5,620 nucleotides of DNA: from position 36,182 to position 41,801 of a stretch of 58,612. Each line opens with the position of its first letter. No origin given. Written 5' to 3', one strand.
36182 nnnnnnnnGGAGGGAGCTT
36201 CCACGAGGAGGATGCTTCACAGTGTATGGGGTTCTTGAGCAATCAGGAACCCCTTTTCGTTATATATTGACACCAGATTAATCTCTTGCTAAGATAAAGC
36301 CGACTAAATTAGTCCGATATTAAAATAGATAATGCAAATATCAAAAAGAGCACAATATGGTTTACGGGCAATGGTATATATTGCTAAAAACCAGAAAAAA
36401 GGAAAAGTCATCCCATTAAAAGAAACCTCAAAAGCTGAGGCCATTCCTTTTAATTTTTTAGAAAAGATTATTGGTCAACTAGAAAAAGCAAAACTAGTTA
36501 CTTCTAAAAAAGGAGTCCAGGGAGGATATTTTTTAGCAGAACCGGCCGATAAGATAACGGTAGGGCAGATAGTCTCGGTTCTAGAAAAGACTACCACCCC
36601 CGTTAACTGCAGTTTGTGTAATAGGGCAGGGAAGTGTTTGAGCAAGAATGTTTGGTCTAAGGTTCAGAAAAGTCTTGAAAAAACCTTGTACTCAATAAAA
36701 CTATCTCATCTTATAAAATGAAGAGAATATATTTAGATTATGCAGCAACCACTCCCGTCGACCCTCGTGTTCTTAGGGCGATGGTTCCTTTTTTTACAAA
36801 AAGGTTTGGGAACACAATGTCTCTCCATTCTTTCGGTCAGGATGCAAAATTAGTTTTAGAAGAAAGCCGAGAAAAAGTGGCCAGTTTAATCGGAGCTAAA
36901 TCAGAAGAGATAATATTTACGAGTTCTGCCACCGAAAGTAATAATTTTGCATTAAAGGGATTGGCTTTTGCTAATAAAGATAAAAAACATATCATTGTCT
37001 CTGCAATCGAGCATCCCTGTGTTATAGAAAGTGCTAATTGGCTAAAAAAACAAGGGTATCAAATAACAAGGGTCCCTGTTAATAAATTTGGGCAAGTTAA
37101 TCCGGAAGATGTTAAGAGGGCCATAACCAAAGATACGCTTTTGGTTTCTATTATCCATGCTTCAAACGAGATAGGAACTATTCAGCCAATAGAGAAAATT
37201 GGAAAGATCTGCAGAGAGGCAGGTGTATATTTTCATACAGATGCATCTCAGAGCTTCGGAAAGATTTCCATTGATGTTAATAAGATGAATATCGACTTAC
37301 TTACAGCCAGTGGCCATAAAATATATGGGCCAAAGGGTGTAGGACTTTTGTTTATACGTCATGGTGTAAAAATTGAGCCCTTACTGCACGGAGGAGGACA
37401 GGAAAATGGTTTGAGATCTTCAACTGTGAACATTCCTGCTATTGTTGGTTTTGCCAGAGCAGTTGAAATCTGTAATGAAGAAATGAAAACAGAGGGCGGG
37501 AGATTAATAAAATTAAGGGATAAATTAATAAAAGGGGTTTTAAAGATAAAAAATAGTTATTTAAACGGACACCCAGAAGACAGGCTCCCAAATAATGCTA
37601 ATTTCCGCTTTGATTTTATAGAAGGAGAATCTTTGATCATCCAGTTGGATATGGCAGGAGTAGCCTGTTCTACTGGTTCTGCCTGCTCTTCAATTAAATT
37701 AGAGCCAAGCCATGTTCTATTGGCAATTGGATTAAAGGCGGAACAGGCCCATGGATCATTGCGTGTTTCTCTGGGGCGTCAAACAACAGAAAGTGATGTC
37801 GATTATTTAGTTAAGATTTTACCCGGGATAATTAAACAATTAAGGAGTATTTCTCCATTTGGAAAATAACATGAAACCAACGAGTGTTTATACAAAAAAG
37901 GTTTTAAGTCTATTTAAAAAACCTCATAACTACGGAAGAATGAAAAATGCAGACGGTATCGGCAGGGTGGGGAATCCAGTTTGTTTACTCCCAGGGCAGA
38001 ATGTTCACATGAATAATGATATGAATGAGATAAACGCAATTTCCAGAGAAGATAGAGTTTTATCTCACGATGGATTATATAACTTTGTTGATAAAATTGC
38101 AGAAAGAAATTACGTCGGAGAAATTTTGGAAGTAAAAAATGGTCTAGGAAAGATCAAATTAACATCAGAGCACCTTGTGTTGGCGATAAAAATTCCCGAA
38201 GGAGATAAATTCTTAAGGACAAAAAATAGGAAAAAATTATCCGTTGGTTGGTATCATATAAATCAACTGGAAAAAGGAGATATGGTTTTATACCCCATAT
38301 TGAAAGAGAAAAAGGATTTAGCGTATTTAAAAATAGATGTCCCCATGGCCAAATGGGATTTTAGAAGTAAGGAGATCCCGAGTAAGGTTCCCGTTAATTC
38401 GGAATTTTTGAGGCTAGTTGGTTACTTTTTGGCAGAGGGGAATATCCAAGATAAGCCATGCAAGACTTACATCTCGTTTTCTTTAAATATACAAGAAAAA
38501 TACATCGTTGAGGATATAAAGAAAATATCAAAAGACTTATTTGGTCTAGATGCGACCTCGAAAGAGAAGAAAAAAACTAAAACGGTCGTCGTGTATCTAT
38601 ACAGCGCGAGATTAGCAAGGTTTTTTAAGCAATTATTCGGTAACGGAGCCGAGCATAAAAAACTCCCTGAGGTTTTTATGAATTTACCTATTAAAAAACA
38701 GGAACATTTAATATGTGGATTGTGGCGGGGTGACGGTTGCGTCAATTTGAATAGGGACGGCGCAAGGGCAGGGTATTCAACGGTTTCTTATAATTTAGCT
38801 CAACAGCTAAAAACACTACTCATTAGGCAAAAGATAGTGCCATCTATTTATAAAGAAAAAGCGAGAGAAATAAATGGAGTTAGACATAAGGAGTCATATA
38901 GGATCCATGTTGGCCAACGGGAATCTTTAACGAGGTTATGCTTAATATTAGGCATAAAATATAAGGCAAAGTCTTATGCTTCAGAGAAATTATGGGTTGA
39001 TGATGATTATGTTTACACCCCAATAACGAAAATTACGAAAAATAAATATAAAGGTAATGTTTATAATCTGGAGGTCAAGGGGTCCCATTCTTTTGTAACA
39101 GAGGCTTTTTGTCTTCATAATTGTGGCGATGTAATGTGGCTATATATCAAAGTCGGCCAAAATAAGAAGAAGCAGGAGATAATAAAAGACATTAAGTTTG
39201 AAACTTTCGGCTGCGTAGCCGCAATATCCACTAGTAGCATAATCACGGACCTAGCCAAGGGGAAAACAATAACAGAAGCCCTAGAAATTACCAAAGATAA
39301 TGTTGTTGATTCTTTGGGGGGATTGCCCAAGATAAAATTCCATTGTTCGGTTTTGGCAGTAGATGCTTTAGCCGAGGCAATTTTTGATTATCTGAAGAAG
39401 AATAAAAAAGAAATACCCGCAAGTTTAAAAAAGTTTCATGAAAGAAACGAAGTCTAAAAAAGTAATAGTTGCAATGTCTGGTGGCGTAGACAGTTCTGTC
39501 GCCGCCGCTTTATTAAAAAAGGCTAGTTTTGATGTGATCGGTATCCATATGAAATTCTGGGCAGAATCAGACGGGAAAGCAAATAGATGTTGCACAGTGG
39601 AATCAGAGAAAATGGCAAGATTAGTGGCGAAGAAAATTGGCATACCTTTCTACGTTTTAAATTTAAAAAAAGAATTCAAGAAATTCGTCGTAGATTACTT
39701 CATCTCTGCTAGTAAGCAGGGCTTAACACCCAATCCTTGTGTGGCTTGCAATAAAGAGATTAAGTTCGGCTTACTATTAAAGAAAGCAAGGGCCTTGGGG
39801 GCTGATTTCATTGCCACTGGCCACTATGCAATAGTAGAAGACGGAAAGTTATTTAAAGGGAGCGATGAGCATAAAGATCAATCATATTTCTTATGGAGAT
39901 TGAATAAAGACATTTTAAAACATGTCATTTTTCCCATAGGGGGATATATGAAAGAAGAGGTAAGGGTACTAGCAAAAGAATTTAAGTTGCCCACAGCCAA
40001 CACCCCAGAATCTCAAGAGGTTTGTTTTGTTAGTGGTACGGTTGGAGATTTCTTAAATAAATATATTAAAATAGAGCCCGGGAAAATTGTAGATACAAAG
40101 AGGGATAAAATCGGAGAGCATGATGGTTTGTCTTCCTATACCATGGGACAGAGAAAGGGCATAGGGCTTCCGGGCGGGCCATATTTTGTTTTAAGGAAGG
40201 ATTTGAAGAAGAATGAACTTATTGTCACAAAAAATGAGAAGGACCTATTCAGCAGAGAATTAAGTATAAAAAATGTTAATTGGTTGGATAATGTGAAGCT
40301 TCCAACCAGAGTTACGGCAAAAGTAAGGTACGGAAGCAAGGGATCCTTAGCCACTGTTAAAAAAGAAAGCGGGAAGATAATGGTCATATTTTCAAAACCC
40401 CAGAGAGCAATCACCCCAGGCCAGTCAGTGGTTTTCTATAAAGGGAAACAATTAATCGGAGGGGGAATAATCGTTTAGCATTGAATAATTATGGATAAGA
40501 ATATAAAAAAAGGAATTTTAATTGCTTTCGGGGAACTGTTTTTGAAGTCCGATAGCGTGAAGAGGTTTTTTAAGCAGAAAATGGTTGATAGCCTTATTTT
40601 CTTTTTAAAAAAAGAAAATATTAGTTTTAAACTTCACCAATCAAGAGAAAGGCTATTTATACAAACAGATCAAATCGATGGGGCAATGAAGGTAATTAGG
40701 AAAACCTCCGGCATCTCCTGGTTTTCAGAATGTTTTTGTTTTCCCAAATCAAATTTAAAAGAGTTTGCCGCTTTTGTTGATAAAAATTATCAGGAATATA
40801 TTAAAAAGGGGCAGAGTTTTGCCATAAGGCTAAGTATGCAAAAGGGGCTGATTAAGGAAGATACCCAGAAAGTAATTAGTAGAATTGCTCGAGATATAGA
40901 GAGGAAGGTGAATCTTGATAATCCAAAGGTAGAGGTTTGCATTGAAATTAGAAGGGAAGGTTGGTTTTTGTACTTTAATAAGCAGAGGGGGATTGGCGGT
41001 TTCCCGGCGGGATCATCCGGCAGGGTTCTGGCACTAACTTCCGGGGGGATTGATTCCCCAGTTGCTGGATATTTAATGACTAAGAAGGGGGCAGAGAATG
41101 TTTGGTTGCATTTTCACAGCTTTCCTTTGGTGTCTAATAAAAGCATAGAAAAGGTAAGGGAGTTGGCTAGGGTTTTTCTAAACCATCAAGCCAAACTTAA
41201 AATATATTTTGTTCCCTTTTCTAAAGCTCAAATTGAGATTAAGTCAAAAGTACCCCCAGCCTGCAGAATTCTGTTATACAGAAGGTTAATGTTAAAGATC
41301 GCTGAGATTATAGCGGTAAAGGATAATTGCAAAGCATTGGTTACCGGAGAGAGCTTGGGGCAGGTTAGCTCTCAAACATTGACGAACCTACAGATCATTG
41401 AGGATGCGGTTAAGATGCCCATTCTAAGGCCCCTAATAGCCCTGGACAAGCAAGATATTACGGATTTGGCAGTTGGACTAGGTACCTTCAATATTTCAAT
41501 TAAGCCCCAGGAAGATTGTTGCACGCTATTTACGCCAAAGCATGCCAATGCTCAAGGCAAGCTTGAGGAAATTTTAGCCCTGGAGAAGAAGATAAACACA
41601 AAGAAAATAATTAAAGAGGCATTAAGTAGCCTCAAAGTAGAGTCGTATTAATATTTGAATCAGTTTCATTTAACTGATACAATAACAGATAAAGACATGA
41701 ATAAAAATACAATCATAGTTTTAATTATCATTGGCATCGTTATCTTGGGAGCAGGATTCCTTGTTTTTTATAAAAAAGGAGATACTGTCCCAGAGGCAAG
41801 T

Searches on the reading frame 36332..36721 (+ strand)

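Call 80: search_protein_families(library=pfam, proteins=[window:36332-36721:+], max_evalue=0.001)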
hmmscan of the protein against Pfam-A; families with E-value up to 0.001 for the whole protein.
window:36332-36721:+ (129 aa): 1 family
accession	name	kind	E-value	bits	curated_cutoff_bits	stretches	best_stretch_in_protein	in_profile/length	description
PF02082.26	Rrf2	-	8e-33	113.8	30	1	3-129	1-131/132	Iron-dependent Transcriptional regulator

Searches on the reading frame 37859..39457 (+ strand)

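Call 80: search_protein_families(library=pfam, proteins=[window:37859-39457:+], max_evalue=0.001)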
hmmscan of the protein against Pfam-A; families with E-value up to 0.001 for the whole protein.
window:37859-39457:+ (532 aa): 5 families
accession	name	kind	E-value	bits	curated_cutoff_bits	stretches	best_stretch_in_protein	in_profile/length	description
PF01592.21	NifU_N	-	8.4e-35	120.1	22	1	420-517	32-126/127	NifU-like N terminal domain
PF14528.11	LAGLIDADG_3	-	6.4e-16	58.8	22.5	2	284-360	6-77/82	LAGLIDADG-like domain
PF14890.11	Intein_splicing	-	7.9e-10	39.2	35.8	1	72-421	37-155/155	Intein splicing domain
PF18925.5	DUF5675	-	0.00011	22.5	26.7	0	335-371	57-92/114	Family of unknown function (DUF5675)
PF05204.19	Hom_end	-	0.00072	20.1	21.1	0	278-358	11-91/110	Homing endonuclease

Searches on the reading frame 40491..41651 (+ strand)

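Call 80: search_protein_families(library=pfam, proteins=[window:40491-41651:+], max_evalue=0.001)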
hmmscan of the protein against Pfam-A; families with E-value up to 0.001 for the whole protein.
window:40491-41651:+ (386 aa): 4 families
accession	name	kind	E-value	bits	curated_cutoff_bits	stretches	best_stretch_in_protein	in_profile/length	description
PF02568.20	ThiI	-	1.1e-64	218.1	20.5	1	174-369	1-196/197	Thiamine biosynthesis protein (ThiI)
PF22025.1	ThiI_fer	-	2.4e-08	34.7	25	1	9-79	2-72/72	ThiI ferredoxin-like domain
PF02926.22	THUMP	-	2.7e-05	24.9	20.6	1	92-161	7-82/84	THUMP domain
PF06508.19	QueC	-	0.00018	21.5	22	0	179-331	2-174/210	Queuosine biosynthesis protein QueC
